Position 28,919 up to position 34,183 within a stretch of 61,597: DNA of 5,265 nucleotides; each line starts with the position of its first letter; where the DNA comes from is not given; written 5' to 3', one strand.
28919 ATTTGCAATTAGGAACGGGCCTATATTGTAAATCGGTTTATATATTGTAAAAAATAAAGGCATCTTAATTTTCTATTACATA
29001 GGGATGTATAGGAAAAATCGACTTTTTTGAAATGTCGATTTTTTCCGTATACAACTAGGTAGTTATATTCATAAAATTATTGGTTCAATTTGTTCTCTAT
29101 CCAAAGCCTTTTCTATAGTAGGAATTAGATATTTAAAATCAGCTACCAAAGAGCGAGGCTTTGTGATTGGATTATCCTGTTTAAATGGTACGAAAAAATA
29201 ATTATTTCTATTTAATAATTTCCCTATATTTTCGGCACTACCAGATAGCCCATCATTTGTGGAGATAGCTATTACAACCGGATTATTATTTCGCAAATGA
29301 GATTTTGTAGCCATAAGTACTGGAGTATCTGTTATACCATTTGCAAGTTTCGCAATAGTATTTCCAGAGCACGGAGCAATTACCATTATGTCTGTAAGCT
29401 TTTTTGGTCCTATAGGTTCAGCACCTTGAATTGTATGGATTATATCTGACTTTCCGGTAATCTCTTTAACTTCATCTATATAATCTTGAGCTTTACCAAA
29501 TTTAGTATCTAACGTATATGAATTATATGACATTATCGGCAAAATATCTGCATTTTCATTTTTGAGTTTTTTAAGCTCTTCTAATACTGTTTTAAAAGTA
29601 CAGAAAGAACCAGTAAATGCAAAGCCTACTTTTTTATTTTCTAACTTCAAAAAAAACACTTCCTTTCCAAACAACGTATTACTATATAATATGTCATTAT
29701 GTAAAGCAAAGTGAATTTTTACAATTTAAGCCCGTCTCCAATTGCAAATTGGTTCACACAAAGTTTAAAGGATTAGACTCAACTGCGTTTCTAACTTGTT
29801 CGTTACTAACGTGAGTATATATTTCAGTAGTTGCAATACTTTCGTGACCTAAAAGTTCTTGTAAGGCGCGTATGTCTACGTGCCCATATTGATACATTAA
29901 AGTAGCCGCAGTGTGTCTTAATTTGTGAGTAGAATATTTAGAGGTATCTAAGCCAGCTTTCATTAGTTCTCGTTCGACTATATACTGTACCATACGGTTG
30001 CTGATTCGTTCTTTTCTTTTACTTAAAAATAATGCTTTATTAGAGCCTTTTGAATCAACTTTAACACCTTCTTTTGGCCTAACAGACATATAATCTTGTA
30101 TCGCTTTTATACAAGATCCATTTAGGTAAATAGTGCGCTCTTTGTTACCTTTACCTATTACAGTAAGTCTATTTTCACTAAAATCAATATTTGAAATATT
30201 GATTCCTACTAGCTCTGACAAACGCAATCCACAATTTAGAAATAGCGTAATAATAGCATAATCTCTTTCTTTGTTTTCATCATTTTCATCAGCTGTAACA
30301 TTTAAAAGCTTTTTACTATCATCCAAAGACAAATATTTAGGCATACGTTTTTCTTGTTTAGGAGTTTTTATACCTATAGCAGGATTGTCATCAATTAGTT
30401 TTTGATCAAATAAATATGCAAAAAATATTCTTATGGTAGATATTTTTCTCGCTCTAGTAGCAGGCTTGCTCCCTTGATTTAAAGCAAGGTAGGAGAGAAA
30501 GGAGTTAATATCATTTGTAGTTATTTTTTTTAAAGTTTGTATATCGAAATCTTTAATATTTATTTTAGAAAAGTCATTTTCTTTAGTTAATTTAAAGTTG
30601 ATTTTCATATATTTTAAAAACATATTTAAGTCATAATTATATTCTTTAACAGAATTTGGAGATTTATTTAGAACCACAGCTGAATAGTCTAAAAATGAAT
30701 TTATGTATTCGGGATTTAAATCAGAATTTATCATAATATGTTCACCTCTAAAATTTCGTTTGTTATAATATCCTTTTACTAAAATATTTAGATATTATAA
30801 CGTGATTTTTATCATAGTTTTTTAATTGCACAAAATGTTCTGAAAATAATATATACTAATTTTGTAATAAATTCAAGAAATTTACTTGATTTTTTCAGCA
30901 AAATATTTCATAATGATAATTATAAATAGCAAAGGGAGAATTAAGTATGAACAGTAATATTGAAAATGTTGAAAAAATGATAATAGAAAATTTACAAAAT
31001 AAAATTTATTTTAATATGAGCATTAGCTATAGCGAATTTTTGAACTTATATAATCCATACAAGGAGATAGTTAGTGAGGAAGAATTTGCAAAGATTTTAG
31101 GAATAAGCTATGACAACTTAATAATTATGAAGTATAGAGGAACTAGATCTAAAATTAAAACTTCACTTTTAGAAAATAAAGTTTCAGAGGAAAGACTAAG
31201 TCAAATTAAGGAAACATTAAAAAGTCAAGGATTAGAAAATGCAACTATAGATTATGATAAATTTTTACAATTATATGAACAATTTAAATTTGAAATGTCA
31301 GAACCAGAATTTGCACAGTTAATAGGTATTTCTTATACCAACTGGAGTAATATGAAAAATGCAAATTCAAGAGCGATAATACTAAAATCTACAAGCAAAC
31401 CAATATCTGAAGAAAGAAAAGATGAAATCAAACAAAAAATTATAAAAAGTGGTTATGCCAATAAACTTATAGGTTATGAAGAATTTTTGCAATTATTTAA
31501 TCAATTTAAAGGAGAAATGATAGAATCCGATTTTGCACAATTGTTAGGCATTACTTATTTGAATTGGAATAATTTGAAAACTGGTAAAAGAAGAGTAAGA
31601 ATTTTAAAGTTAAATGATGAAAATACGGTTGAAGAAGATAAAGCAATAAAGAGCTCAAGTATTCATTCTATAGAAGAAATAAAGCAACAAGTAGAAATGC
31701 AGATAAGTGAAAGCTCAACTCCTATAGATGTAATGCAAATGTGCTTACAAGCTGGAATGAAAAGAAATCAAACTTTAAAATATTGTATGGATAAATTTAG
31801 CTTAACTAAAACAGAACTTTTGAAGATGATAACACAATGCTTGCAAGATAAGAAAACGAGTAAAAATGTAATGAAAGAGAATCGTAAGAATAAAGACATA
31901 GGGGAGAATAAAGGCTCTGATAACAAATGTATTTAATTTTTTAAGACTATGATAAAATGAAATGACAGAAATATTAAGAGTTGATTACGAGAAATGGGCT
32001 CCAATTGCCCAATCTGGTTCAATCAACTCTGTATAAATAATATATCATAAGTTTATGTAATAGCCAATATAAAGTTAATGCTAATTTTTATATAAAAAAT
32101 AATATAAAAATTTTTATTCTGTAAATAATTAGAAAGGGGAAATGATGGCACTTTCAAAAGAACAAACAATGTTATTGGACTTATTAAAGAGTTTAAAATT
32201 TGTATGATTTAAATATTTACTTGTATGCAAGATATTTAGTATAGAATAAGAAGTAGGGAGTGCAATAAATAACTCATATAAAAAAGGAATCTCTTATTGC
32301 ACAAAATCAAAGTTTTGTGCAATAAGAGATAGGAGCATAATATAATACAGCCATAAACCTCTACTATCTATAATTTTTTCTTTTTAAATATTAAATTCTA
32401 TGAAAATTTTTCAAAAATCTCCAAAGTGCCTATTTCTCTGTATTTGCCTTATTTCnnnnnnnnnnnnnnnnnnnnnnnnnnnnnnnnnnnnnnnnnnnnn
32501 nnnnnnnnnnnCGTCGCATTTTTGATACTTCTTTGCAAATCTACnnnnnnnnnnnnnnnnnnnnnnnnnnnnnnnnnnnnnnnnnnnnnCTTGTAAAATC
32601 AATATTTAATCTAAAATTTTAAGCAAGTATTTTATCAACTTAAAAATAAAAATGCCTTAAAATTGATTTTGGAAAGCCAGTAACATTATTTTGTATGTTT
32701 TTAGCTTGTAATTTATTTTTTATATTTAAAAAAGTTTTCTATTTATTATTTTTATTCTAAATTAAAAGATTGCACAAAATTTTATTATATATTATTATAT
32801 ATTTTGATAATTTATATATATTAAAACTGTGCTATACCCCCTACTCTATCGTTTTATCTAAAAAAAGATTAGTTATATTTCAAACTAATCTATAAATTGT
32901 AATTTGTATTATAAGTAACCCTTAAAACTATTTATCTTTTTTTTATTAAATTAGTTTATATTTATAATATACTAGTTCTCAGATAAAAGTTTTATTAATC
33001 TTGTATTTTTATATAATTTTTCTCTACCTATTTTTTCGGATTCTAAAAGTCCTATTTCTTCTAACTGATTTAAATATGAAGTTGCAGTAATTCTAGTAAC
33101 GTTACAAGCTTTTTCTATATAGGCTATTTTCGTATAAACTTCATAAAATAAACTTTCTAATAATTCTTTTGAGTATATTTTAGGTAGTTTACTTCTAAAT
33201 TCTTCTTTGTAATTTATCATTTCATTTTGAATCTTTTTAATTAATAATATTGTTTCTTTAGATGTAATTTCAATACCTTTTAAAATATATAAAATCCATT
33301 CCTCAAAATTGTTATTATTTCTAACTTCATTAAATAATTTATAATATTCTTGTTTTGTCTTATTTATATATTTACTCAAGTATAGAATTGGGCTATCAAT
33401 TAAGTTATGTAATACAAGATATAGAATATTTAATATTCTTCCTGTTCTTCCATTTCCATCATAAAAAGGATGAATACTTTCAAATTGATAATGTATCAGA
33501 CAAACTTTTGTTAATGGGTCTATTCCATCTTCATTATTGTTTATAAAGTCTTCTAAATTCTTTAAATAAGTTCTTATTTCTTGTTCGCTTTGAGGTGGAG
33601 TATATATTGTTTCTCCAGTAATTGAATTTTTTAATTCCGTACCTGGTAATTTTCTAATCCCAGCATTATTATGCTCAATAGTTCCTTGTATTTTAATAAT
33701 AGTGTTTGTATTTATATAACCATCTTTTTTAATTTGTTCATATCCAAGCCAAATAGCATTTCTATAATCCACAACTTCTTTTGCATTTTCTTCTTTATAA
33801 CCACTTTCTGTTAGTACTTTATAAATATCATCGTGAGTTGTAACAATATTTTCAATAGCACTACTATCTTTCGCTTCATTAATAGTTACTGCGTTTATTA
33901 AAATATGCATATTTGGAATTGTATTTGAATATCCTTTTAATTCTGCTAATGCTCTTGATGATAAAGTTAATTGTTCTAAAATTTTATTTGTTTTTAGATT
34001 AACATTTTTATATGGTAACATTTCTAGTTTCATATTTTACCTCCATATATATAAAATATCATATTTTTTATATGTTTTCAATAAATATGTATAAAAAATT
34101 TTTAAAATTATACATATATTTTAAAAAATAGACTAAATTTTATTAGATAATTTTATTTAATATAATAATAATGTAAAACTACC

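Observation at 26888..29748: Gene-boundary stem-loop family with a fixed G-rich ACGG loop (7 copies in the window; 3 bracket pbp and dpaB)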

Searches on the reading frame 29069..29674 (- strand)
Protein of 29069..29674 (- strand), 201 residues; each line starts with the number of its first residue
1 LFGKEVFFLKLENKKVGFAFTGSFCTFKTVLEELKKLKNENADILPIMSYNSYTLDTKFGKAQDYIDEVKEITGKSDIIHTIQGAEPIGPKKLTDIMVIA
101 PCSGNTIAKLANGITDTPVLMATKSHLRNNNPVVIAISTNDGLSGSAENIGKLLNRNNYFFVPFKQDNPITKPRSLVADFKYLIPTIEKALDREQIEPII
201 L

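Call 6: search_protein_families(library=pfam, proteins=[window:29069-29674:-])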
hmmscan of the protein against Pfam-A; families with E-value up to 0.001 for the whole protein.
window:29069-29674:- (201 aa): 1 family
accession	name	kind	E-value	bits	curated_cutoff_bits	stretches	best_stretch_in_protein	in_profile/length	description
PF02441.25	Flavoprotein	-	9.3e-30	103.8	22.7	1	14-176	1-145/162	Flavoprotein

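Call 10: find_encoding_contigs(protein=window:29069-29674:-, flank=10000, max_places=10)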
Protein window:29069-29674:- (201 aa): no gene with exactly this product is on record in the collection.

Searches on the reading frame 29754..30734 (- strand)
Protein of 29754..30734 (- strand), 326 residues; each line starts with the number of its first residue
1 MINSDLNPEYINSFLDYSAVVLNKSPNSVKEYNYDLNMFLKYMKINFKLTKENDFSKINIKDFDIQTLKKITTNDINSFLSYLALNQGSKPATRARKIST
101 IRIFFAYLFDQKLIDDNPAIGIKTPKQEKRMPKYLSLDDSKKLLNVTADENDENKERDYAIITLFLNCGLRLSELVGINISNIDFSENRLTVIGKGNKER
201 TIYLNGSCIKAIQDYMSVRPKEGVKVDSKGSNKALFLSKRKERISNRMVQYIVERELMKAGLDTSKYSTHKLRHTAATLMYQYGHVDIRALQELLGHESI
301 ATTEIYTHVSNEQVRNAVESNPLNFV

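Call 6: search_protein_families(library=pfam, proteins=[window:29754-30734:-])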
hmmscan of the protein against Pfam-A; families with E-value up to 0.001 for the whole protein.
window:29754-30734:- (326 aa): 3 families
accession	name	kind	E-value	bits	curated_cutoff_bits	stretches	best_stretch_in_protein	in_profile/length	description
PF00589.27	Phage_integrase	-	9.4e-41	139.9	27.1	1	134-311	2-170/172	Phage integrase family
PF02899.23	Phage_int_SAM_1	-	1.9e-12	47.7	22.3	1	62-112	35-83/83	Phage integrase, N-terminal SAM-like domain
PF13495.12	Phage_int_SAM_4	-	2.1e-07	31.7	27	1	22-113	12-83/85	Phage integrase, N-terminal SAM-like domain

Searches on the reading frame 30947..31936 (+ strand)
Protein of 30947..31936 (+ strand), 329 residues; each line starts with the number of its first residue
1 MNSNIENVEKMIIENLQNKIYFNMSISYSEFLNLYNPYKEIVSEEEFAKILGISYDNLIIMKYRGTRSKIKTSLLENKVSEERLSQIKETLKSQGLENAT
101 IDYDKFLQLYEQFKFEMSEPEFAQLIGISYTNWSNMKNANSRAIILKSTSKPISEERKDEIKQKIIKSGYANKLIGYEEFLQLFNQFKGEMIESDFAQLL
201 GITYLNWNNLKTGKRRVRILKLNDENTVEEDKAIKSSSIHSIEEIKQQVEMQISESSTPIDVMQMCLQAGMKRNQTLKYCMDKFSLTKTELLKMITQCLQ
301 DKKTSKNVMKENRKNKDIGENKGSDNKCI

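Call 54: search_protein_families(library=pfam, proteins=[window:30947-31936:+], max_evalue=0.01)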
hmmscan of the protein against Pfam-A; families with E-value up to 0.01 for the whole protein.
window:30947-31936:+ (329 aa): 2 families
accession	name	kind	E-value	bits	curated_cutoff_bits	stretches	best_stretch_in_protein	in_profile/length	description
PF13443.12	HTH_26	-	0.00028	21.5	22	0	117-141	11-35/63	Cro/C1-type HTH DNA-binding domain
PF02209.24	VHP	-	0.0011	19.3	27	0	43-56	3-16/36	Villin headpiece domain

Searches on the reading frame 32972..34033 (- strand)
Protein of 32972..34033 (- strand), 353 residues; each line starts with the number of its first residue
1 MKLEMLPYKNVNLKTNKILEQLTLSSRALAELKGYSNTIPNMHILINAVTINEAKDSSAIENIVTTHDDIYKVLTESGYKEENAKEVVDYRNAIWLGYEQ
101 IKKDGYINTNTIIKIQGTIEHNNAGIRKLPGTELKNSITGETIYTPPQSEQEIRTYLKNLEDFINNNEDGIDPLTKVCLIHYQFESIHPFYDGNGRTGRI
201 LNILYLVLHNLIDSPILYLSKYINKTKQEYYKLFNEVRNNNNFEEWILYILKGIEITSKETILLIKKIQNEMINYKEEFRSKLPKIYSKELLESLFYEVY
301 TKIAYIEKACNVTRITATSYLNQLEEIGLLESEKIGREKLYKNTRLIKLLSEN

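Call 54: search_protein_families(library=pfam, proteins=[window:32972-34033:-], max_evalue=0.01)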
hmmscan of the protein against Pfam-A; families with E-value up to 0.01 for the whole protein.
window:32972-34033:- (353 aa): 5 families
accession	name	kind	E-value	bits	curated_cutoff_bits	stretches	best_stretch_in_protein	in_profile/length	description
PF13784.11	Fic_N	-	8.7e-24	83.8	26.7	1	20-99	2-82/82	Fic/DOC family N-terminal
PF21248.3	SoFic-like_C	-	2.5e-23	82.5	27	1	274-346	4-76/76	Protein adenylyltransferase SoFic-like, C-terminal domain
PF02661.23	Fic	-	2e-18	67.4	24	1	107-206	2-93/93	Fic/DOC family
PF09079.17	Cdc6_C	-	6.7e-05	23.2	25.1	1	297-350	35-87/96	CDC6, C terminal winged helix domain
PF13730.12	HTH_36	-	0.006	16.8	25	0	299-330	24-55/55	Helix-turn-helix domain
